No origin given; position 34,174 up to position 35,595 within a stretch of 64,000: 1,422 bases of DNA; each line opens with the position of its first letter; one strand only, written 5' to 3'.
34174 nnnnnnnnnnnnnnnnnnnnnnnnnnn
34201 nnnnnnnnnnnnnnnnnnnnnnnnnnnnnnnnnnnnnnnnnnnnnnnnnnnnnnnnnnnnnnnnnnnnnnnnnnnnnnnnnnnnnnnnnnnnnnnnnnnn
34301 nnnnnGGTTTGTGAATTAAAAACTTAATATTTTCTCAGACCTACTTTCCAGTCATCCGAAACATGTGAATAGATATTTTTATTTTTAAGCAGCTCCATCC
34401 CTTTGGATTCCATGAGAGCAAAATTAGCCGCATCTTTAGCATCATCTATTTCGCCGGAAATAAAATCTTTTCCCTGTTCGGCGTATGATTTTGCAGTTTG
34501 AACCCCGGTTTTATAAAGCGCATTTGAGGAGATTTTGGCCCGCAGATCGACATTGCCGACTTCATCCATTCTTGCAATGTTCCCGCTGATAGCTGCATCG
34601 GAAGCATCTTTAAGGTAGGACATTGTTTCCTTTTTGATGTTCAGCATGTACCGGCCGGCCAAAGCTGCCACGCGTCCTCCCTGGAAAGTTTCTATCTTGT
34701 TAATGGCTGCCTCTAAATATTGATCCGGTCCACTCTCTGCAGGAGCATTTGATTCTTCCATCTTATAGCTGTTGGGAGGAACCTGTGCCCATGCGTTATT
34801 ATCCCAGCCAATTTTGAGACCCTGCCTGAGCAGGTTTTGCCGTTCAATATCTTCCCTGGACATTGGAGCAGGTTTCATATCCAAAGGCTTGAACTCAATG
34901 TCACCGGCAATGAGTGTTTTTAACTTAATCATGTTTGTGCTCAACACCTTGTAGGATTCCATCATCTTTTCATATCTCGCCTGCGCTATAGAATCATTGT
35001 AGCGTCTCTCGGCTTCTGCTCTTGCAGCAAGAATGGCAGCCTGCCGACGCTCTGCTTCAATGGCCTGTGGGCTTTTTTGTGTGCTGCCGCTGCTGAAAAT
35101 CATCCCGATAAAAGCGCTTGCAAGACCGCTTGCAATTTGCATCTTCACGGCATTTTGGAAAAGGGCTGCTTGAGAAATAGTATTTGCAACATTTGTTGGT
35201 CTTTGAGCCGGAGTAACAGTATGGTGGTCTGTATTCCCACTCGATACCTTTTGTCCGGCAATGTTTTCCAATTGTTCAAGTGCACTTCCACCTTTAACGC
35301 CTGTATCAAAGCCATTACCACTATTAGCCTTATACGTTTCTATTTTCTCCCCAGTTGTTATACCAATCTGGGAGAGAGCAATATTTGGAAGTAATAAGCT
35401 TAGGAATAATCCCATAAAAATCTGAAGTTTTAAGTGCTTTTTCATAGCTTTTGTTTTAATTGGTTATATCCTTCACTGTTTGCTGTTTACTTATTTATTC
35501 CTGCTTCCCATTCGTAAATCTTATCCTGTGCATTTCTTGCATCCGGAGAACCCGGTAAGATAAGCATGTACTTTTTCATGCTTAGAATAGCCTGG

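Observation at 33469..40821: Eight-gene array of exported proteins: six tandem paralogues with hypervariable N-domains and an invariant TPR-like 'DKIYEWE' C-module, plus two unique partners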

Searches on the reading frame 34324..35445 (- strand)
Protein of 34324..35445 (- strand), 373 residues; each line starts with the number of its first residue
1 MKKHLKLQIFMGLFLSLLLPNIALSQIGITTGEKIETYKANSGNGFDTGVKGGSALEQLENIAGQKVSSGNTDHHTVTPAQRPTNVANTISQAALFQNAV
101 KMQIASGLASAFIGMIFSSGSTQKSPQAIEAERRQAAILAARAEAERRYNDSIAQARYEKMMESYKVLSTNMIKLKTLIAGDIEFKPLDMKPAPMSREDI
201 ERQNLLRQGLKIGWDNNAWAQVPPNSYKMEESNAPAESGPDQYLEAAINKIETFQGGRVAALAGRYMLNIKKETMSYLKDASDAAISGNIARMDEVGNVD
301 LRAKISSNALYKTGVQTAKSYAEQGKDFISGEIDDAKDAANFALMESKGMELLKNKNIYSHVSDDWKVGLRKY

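Call 3: search_protein_families(library=pfam, proteins=[window:34324-35445:-], max_evalue=1)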
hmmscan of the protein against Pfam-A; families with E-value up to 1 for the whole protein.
window:34324-35445:- (373 aa): 0 families

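Call 4: search_protein_families(library=ncbifam, proteins=[window:34324-35445:-], max_evalue=1)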
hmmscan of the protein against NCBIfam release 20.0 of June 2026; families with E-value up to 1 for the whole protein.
window:34324-35445:- (373 aa): 2 families
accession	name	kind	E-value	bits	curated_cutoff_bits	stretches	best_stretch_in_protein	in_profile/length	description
TIGR03393.1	indolpyr_decarb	equivalog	0.02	13.6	946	1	26-98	294-364/539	indolepyruvate decarboxylase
NF005607.0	PRK07353.1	equivalog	0.53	10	131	0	302-346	94-138/155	F0F1 ATP synthase subunit B'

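Call 6: search_protein_families(library=padloc, proteins=[window:34324-35445:-], max_evalue=0.1)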
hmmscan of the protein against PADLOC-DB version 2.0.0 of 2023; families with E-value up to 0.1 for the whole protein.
window:34324-35445:- (373 aa): 0 families

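Call 18: find_homologous_proteins(query=window:34324-35445:-)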
Query window:34324-35445:- (373 aa): 60 proteins with E <= 0.001 among 8000 candidates.
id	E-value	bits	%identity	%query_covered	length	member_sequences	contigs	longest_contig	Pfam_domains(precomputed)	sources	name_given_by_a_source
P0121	2.0e-231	785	100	97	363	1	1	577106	-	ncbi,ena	-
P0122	7.3e-193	658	81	100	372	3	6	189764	-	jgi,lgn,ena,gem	-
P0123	2.0e-184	631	80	100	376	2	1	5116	-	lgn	-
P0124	6.1e-180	616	78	100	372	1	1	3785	-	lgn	-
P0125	2.2e-160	551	70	100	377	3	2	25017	-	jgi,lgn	jgi:hypothetical protein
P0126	2.3e-159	548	78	90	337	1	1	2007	-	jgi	jgi:hypothetical protein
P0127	8.6e-159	546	70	100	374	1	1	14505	-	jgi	jgi:hypothetical protein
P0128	3.3e-150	518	66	100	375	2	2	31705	-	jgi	jgi:hypothetical protein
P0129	1.6e-148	512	66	100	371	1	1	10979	-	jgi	-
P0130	2.5e-145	502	65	100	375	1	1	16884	-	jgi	jgi:hypothetical protein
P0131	9.0e-143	494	66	100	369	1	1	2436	-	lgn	-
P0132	2.5e-142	492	64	95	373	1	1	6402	-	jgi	-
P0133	4.6e-141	488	62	100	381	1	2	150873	-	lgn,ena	-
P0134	4.3e-140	485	62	100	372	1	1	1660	-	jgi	jgi:hypothetical protein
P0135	8.8e-133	461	62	99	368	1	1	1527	-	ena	-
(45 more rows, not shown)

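Call 21: search_solved_structures(query=A2, max_evalue=10, show_alignments=0)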
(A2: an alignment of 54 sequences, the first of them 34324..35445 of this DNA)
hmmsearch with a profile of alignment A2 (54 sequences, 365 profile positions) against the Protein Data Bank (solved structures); distinct sequences matched with E-value up to 10: 1.
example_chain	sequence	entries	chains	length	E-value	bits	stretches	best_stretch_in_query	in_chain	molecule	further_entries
3l9b_A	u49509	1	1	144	0.68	12.2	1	290-340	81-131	Otoferlin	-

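Call 26: find_related_loci(query=A2, collection=genome_contigs, flank=10000)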
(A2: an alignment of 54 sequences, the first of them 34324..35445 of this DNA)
Query A2 (373 aa) in genome_contigs; peptide patterns used: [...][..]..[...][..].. (x = any residue, [..] = any of these).
205 stretches matched a pattern; 24 encode a relative of the query (tblastn E <= 1e-3); 24 distinct loci.
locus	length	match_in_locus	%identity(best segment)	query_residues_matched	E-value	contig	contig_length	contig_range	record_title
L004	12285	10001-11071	53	1-373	9e-122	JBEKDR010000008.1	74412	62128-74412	MAG: Bacteroidales bacterium isolate SPRUCE 188 SPRUCE_188_8, whole genome shotgun sequence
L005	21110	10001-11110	52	1-373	2e-121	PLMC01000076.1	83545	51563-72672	MAG: Bacteroidales bacterium isolate fen_982 73.20120800_E3S.3_contig_480, whole genome shotgun sequence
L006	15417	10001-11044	52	23-373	3e-113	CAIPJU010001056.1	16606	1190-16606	MAG: uncultured Bacteroidetes bacterium isolate Umea3p4_bin-0738 genome assembly, contig: bin-0738:1056/1105, whole geno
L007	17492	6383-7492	50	1-373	8e-116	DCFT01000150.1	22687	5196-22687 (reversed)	MAG TPA_asm: Bacteroidales bacterium UBA1797 UBA1797_contig_18734, whole genome shotgun sequence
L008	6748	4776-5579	54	97-367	8e-86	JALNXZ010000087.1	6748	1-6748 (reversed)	MAG: Bacteroidales bacterium isolate SO_2017_CLC bin 58 scaffold_21096_c1_PH3_2017, whole genome shotgun sequence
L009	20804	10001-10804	54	97-367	9e-86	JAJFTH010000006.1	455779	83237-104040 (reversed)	MAG: Bacteroidales bacterium isolate bin.18 k141_3053589, whole genome shotgun sequence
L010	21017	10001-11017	47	1-339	8e-82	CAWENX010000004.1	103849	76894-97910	MAG: uncultured Bacteroidia bacterium isolate MFD02416.bin.2.251 genome assembly, contig: contig_109780, whole genome sh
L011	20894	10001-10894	43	50-373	7e-75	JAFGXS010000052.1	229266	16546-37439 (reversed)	MAG: Bacteroidales bacterium isolate ZodW_Metabat.54 k87_9355711, whole genome shotgun sequence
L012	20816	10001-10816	48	98-373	1e-71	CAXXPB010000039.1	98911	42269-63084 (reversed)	MAG: uncultured Microbacter sp. isolate 8123eb00-e18b-4172-bf70-156c16b57224 genome assembly, contig: contig_39, whole g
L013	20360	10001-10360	30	50-189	1e-9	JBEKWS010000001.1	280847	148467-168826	MAG: Bacteroidales bacterium isolate SPRUCE 633 SPRUCE_633_1, whole genome shotgun sequence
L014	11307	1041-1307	40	108-189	5e-9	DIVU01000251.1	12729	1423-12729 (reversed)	MAG TPA_asm: Desulfuromonadaceae bacterium UBA6124 UBA6124_contig_33476, whole genome shotgun sequence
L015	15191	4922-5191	32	100-187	4e-8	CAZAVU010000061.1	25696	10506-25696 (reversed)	MAG TPA_asm: uncultured Odoribacter sp. isolate binchicken_co158_48 genome assembly, contig: NODE_1691_length_25696_cov_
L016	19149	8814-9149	29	71-189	1e-7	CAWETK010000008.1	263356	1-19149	MAG: uncultured Ignavibacteria bacterium isolate MFD01721.bin.1.168 genome assembly, contig: contig_27642, whole genome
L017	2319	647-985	38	80-197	2e-7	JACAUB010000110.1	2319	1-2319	MAG: Bacteroidetes bacterium isolate Cfx3-03 MAG03_110, whole genome shotgun sequence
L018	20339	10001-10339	38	80-197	2e-7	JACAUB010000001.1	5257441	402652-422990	MAG: Bacteroidetes bacterium isolate Cfx3-03 MAG03_1, whole genome shotgun sequence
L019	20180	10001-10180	45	131-189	2e-7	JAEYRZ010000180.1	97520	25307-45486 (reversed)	MAG: Proteobacteria bacterium isolate OH_CBB_79 k127_1968494, whole genome shotgun sequence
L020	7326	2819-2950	50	147-189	1e-6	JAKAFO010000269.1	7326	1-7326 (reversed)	MAG: Deltaproteobacteria bacterium isolate WY2.bin100 NODE_18070_length_7326_cov_3.194055, whole genome shotgun sequence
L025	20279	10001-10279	38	100-192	5e-5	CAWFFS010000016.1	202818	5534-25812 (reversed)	MAG: uncultured delta proteobacterium isolate MFD02416.bin.2.25 genome assembly, contig: contig_72333, whole genome shot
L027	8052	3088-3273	43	139-189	8e-5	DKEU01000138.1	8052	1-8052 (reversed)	MAG TPA_asm: Desulfovibrionaceae bacterium UBA6814 UBA6814_contig_38536, whole genome shotgun sequence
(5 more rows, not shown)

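Call 40: predict_structure(alignment_id=A5)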
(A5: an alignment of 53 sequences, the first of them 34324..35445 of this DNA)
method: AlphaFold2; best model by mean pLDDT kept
length: 373 residues; sequences in the alignment: 53
mean_pLDDT: 50.2   pTM: 0.26
mean pLDDT of the five models: 50.2, 49.5, 47.1, 43.5, 39.0
residues with pLDDT >= 90: 0; 70-90: 41; 50-70: 143; < 50: 189
segments of 3 or more residues with pLDDT < 50: 23-54, 64-125, 169-192, 221-223, 225-236, 326-354, 356-373
pLDDT, mean of each block of 10 residues (from residue 1): 71 70 38 34 34 47 44 31 32 37 36 38 47 65 74 76 58 37 40 61 66 51 44 46 62 54 64 64 62 56 55 60 48 37 39 45 37 34
secondary structure, 60 per line:
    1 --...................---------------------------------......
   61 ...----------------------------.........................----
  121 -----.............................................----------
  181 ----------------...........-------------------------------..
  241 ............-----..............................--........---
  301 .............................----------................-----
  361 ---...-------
elements in order: H3-21 H55-63 H92-116 H126-170 H197-207 H239-252 H258-287 H290-297 H301-329 H340-355

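Call 44: search_protein_families(library=pfam, proteins=[L013:9932-11377:+, L014:828-2318:+, L015:4742-5980:+, L016:8694-9797:+, L018:9836-11332:+, L019:9923-11176:+, L020:2390-3964:+, L025:9698-11272:+, L027:1813-4269:+], max_evalue=0.1)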
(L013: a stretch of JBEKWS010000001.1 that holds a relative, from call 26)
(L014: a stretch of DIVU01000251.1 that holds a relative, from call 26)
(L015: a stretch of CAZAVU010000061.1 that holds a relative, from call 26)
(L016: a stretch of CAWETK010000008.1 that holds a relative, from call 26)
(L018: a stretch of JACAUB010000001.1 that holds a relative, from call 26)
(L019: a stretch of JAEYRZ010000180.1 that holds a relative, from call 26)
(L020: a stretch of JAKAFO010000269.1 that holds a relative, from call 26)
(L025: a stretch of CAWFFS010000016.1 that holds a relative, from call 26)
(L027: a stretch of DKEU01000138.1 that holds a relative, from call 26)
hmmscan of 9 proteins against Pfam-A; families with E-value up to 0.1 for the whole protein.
L013:9932-11377:+ (481 aa): 0 families

L014:828-2318:+ (496 aa): 3 families
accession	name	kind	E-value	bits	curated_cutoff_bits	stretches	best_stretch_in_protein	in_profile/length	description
PF09175.15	Vit_b-sht_shell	-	0.0034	17.7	27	1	332-455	7-133/167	Vitellinogen, beta-sheet shell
PF05478.16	Prominin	-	0.027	13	34.3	1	218-360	263-396/799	Prominin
PF17830.6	STI1-HOP_DP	-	0.038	14.3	29.1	0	390-406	10-26/55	STI1/HOP, DP domain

L015:4742-5980:+ (412 aa): 0 families

L016:8694-9797:+ (367 aa): 4 families
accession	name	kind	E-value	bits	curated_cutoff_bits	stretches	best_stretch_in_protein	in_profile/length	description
PF04773.18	FecR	-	5.2e-05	24.1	24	1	288-323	62-96/97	FecR protein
PF22545.2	2CompARG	-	0.014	15.9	27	0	220-280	10-70/170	2-Component system ADP-ribose glycohydrolase domain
PF13874.11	Nup54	-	0.018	15.5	30.5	1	90-141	70-120/140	Nucleoporin complex subunit 54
PF17675.6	APG6_N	-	0.041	14.8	45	1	75-166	28-124/132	Apg6 coiled-coil region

L018:9836-11332:+ (498 aa): 0 families

L019:9923-11176:+ (417 aa): 0 families

L020:2390-3964:+ (524 aa): 0 families

L025:9698-11272:+ (524 aa): 1 family
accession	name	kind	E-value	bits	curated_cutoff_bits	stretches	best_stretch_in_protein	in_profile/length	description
PF20973.2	VUPS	-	0.029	14.4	27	1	444-494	129-179/206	Vitamin uptake-like sensor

L027:1813-4269:+ (818 aa): 1 family
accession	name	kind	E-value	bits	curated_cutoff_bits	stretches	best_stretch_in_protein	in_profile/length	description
PF12761.13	End3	-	0.015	15.9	25.2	1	402-455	11-66/115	Actin cytoskeleton-regulatory complex protein END3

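Call 45: search_protein_families(library=phrogs, proteins=[window:34324-35445:-], max_evalue=0.01)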
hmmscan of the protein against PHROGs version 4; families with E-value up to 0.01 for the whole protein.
window:34324-35445:- (373 aa): 0 families

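Call 64: search_solved_structures(query=A7, max_evalue=10)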
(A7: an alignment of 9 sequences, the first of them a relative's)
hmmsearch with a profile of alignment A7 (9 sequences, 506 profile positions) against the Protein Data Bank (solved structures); distinct sequences matched with E-value up to 10: 3.
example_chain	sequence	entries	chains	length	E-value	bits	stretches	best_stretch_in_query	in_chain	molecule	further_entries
8gxm_A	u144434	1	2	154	0.66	12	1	120-215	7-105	SURP and G-patch domain-containing protein 1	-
8gxl_A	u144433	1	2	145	0.7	11.9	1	120-215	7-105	SURP and G-patch domain-containing protein 1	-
9exz_A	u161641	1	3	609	1.8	10.5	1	357-432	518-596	DE NOVO PROTEIN P600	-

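Call 65: search_protein_families(library=ncbifam, proteins=[L018:9836-11332:+, L020:2390-3964:+, L015:4742-5980:+, L016:8694-9797:+, L013:8282-9247:+, L013:11799-12629:+], max_evalue=0.1)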
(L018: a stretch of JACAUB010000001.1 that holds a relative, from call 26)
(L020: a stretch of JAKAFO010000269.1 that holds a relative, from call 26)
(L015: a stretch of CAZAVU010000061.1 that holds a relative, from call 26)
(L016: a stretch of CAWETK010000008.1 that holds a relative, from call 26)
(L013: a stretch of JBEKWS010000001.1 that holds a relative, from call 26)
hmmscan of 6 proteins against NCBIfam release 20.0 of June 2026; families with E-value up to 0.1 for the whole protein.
L018:9836-11332:+ (498 aa): 1 family
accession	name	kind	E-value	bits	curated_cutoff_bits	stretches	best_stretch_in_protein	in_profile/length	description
NF010945.0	PRK14365.1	equivalog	0.022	14.3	273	1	296-381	63-143/197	Maf-like protein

L020:2390-3964:+ (524 aa): 1 family
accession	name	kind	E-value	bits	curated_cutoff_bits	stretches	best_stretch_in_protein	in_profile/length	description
TIGR01092.1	P5CS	equivalog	0.023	12.9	796.75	1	96-185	262-356/715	delta l-pyrroline-5-carboxylate synthetase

L015:4742-5980:+ (412 aa): 0 families

L016:8694-9797:+ (367 aa): 5 families
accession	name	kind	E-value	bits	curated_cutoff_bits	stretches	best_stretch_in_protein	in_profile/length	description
NF047849.1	Lsa33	exception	0.00024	20.4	420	1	288-340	128-180/310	surface adhesin Lsa33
NF033165.1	lipo_LipL45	exception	0.0044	16.1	350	1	290-329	138-177/391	lipoprotein LipL45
NF033682.1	retention_LapA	subfamily_domain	0.0048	17.1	50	1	167-234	6-68/145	retention module-containing protein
NF047876.1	Lsa19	exception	0.007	16.1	250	1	289-340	99-151/182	adhesin Lsa19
TIGR02971.1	heterocyst_DevB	subfamily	0.062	12.7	129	1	91-162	79-148/327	ABC exporter membrane fusion protein, DevB family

L013:8282-9247:+ (321 aa): 4 families
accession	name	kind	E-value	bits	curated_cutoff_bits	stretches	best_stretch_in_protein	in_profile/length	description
NF007758.0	PRK10439.1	equivalog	1e-05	24.7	222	1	177-320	267-412/418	enterochelin esterase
NF058612.1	GTNG0744Estse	equivalog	0.00055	19.9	450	1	177-272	96-187/242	GTNG_0744 family esterase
NF003196.0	PRK04168.1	equivalog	0.0052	15.7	355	1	223-288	32-91/338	tungstate ABC transporter substrate-binding protein WtpA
TIGR02821.1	fghA_ester_D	equivalog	0.038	13.5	281.7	1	181-233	119-171/275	S-formylglutathione hydrolase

L013:11799-12629:+ (276 aa): 30 families (the best 25 are shown)
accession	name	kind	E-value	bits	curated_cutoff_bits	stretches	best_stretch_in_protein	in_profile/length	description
TIGR02297.1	HpaA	equivalog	3.7e-24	85.5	274.65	1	111-269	128-286/287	4-hydroxyphenylacetate catabolism regulatory protein HpaA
NF007860.0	PRK10572.1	equivalog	1.9e-15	56.5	208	1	170-273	184-287/292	arabinose operon transcriptional regulator AraC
TIGR04094.1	adjacent_YSIRK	equivalog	3.2e-12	46.1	200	1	170-268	286-383/383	YSIRK-targeted surface antigen transcriptional regulator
NF007243.0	PRK09685.1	equivalog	5.8e-12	45.6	199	1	120-271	157-302/303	transcriptional regulator FeaR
NF010028.0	PRK13503.1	equivalog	1.5e-11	44.2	288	1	26-272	31-274/278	HTH-type transcriptional activator RhaS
NF010026.0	PRK13501.1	equivalog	1.2e-10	41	363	1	178-271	185-278/290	HTH-type transcriptional activator RhaR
NF047788.1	TransRegPocR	equivalog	2.4e-10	40.2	500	1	147-271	167-291/296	transcriptional regulator PocR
NF010025.2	PRK13500.1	equivalog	7.6e-10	38.8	525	1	123-271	132-278/282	HTH-type transcriptional activator RhaR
NF007584.0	PRK10219.1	equivalog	1e-09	38.7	174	1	174-271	10-107/107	superoxide response transcriptional regulator SoxS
NF047455.1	TF_Staph_AryK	equivalog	1.8e-09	36.4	850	1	159-272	147-260/759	transcriptional regulator AryK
NF012144.2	ramA_TF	equivalog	4.5e-09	36.7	180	1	178-270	14-106/108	RamA family antibiotic efflux transcriptional regulator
NF049932.1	TranspRegBtr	equivalog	2.7e-08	32.8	900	1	199-270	194-265/531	bacillibactin transport transcriptional regulator Btr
NF007693.0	PRK10371.1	equivalog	8.7e-08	31.7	253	1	139-269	170-298/309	transcriptional regulator MelR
NF050186.1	TransRegGliRPseudo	equivalog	9.9e-08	31.7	570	1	189-270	256-336/338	AraC family transcriptional regulator GliR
NF006902.0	PRK09393.1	equivalog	1.4e-07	31.1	425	1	167-273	218-324/327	transcriptional regulator FtrA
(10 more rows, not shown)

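Call 82: search_dna_similar(query=window:34324-35445:-, collection=plasmids, mode=protein, max_rows=8, max_evalue=0.001)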
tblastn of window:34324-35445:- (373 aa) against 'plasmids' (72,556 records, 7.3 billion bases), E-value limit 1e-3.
No match.
